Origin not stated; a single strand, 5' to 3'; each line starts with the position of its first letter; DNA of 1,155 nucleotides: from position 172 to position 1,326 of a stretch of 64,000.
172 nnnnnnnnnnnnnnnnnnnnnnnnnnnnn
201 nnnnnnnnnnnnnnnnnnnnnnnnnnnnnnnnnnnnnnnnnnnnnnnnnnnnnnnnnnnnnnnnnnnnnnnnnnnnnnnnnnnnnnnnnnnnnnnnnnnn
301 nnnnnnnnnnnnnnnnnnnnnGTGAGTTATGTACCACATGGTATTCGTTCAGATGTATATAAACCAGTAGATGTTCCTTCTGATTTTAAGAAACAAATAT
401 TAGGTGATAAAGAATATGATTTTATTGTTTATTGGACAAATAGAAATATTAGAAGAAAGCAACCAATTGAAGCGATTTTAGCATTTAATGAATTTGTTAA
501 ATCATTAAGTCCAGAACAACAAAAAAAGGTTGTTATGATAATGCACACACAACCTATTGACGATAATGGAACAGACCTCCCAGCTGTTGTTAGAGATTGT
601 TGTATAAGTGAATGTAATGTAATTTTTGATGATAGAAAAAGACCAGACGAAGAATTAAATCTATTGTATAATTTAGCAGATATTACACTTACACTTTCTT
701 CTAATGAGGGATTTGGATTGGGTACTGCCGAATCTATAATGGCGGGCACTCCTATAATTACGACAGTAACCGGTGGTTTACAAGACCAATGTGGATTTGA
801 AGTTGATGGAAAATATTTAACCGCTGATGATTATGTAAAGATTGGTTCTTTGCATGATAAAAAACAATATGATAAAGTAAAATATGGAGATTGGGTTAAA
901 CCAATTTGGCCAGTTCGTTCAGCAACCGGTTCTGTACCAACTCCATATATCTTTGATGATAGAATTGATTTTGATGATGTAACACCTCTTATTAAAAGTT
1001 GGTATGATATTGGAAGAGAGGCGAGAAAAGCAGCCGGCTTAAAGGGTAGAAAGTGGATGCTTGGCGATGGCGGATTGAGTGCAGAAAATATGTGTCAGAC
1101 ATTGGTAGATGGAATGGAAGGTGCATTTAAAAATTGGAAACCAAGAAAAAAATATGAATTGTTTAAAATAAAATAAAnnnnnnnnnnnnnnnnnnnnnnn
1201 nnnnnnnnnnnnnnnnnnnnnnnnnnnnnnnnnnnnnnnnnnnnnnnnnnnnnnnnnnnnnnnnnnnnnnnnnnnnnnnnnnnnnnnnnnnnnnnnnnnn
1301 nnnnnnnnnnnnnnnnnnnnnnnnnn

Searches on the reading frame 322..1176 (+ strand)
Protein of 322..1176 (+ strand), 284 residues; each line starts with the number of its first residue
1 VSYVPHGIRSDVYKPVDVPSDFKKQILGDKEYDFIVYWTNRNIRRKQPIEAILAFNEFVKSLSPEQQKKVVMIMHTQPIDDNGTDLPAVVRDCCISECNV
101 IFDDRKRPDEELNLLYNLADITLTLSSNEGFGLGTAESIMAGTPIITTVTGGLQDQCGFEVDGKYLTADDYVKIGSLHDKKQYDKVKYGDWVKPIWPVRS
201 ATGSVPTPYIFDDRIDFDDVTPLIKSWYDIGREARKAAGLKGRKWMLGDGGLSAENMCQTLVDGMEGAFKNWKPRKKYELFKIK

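Call 13: search_protein_families(library=pfam, max_evalue=0.01, proteins=[window:322-1176:+])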
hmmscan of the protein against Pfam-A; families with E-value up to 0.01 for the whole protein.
window:322-1176:+ (284 aa): 3 families
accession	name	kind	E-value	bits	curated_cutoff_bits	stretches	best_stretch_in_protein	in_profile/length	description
PF00534.26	Glycos_transf_1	-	5.3e-09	36.3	26.4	1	107-158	81-132/172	Glycosyl transferases group 1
PF20706.3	GT4-conflict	-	1.6e-06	27.8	26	1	43-156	209-319/385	Family 4 Glycosyltransferase in conflict systems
PF13692.12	Glyco_trans_1_4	-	1.5e-05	25.7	27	1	99-167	60-124/142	Glycosyl transferases group 1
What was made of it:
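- Checked: The GT4 genes lie upstream at 322-2455 (call 13).
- Window gene 322-1176 also matches GT4-conflict (call 13).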
